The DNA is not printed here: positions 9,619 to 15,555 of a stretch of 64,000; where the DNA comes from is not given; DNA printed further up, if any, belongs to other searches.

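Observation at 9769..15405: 1878-aa hybrid sensor kinase with two tandem kinase cores and an uncharacterised ~430-aa N-terminal domain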

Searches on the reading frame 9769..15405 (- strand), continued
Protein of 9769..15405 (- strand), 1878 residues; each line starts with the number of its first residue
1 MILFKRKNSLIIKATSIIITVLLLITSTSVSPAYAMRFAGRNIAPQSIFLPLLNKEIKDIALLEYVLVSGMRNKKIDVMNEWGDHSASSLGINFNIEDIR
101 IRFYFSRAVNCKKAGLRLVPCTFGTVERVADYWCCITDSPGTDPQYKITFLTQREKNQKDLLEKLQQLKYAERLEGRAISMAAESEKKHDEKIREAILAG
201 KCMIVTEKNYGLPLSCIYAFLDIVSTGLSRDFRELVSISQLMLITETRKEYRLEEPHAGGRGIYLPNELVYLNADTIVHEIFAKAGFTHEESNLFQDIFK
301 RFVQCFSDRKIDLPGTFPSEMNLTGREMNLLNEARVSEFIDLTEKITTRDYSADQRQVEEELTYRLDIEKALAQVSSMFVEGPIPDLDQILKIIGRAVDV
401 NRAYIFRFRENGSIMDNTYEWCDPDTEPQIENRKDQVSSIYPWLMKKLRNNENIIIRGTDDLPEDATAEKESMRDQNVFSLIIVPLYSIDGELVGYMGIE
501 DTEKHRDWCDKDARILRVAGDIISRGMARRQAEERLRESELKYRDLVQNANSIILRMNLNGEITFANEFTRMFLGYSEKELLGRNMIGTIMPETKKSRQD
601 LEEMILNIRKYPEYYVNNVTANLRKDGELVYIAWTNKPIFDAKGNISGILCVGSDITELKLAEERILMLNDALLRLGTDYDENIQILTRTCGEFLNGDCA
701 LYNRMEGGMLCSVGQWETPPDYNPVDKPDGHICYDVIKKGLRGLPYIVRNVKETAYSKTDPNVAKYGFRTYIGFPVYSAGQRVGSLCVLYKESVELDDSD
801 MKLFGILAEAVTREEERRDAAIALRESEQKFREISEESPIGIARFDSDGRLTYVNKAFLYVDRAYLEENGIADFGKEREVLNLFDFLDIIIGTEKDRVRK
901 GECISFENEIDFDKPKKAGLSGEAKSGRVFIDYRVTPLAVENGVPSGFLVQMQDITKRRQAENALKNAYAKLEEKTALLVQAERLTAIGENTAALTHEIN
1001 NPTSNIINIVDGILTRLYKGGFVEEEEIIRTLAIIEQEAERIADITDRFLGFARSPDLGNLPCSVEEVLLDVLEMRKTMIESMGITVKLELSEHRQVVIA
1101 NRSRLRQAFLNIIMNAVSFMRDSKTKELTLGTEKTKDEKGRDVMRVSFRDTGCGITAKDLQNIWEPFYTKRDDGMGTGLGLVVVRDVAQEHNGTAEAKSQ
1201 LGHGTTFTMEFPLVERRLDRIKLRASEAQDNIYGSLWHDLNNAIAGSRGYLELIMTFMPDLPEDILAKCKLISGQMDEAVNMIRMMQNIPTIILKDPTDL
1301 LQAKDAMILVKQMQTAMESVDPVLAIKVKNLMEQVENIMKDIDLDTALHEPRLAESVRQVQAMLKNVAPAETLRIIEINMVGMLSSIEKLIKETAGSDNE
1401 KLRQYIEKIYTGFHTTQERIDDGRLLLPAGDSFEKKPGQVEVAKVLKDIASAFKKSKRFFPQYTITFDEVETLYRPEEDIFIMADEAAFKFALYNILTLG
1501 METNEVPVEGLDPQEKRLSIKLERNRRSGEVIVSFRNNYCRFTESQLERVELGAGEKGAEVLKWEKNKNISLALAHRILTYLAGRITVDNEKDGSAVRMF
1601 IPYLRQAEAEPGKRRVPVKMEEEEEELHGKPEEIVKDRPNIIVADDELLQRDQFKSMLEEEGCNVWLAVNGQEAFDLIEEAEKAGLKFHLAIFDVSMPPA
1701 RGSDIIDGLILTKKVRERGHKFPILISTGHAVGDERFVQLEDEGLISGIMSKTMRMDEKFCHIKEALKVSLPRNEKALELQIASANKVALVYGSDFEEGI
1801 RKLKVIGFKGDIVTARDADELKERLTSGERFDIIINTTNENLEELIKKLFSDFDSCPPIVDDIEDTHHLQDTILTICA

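Call 34: find_encoding_contigs(protein=window:9769-15405:-, flank=10000, max_places=3)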
Protein window:9769-15405:- (1878 aa): no gene with exactly this product is on record in the collection.

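Call 36: find_encoding_contigs(protein=P0001, flank=8000, max_places=2)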
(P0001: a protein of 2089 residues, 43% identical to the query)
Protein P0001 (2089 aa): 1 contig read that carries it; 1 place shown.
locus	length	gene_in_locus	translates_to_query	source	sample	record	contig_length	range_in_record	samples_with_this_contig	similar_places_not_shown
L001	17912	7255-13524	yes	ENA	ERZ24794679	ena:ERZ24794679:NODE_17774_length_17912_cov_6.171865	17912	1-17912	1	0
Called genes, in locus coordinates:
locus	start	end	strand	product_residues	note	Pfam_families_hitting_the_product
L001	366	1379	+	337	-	PF03462:PCRF, PF00472:RF-1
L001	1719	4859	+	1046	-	PF07517:SecA_DEAD, PF01043:SecA_PP_bind, PF21090:P-loop_SecA, PF07516:SecA_SW, PF02810:SEC-C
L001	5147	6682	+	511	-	PF20154:LNT_N, PF00795:CN_hydrolase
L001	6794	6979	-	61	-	-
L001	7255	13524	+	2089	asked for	PF00989:PAS, PF08448:PAS_4, PF13426:PAS_9, PF00989:PAS, PF08447:PAS_3, PF08448:PAS_4, PF13426:PAS_9, PF02518:HATPase_c, +5 more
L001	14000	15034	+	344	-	PF15887:Peptidase_Mx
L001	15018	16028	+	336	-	PF02655:ATP-grasp_3, PF07478:Dala_Dala_lig_C, PF13535:ATP-grasp_4 (faint)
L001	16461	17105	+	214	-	PF08281:Sigma70_r4_2, PF04545:Sigma70_r4, PF25787:HTH_SB (weak)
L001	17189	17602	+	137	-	PF13490:zf-HC2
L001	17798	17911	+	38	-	?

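Call 37: find_encoding_contigs(protein=P0005, flank=8000, max_places=1)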
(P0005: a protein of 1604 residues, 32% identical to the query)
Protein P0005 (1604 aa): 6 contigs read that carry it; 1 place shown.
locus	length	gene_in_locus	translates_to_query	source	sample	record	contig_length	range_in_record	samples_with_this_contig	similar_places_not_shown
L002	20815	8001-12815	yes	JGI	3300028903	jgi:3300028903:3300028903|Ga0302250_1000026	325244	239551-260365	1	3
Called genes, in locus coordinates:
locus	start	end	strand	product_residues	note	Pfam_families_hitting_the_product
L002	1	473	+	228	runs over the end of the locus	-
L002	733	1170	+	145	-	-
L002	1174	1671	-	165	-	-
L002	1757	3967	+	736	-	PF13646:HEAT_2 (faint)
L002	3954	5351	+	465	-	PF13487:HD_5, PF01966:HD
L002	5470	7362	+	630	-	PF02743:dCache_1, PF00672:HAMP, PF00512:HisKA, PF02518:HATPase_c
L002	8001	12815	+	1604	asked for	PF01590:GAF (weak), PF02518:HATPase_c, PF00072:Response_reg (weak)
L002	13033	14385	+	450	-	PF02321:OEP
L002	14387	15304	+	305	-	PF25917:BSH_RND (weak), PF25973:BSH_CzcB (weak), PF25954:Beta-barrel_RND_2 (weak), PF25990:Beta-barrel_YknX, PF26002:Beta-barrel_AprE (weak)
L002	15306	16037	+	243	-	PF00005:ABC_tran, PF13304:AAA_21 (weak)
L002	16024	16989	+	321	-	PF00005:ABC_tran, PF13304:AAA_21 (faint), PF13732:DrrA1-3_C (weak)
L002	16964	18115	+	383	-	PF12679:ABC2_membrane_2, PF12698:ABC2_membrane_3, PF01061:ABC2_membrane, PF12730:ABC2_membrane_4 (weak)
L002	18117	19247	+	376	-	PF12679:ABC2_membrane_2, PF12698:ABC2_membrane_3, PF01061:ABC2_membrane, PF12730:ABC2_membrane_4 (weak)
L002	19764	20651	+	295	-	PF01297:ZnuA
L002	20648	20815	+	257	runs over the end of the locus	PF02463:SMC_N (weak), PF00005:ABC_tran, PF13304:AAA_21 (weak)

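Call 38: find_encoding_contigs(protein=P0004, flank=8000, max_places=1)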
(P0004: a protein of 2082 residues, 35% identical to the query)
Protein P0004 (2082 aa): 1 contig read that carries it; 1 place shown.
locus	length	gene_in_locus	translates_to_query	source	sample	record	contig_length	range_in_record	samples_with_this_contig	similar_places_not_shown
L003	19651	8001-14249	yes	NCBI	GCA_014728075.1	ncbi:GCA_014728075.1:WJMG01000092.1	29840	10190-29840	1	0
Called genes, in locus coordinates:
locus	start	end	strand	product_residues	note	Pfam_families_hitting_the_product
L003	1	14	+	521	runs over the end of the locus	PF03023:MurJ, PF01554:MatE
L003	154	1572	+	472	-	PF01541:GIY-YIG, PF27096:UvrC_M, PF02151:UVR (faint), PF08459:UvrC_RNaseH_dom, PF14520:HHH_5 (weak)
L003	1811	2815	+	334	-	PF03462:PCRF, PF00472:RF-1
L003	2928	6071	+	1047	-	PF07517:SecA_DEAD, PF01043:SecA_PP_bind, PF21090:P-loop_SecA, PF07516:SecA_SW, PF02810:SEC-C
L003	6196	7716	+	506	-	PF20154:LNT_N, PF00795:CN_hydrolase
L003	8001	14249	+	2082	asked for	PF00989:PAS, PF13188:PAS_8 (weak), PF08447:PAS_3, PF08448:PAS_4, PF12860:PAS_7 (faint), PF13426:PAS_9, PF00072:Response_reg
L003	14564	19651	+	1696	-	PF00989:PAS, PF08447:PAS_3 (weak), PF08448:PAS_4, PF13426:PAS_9, PF08448:PAS_4 (weak), PF13426:PAS_9 (weak), PF02518:HATPase_c, PF00072:Response_reg, +3 more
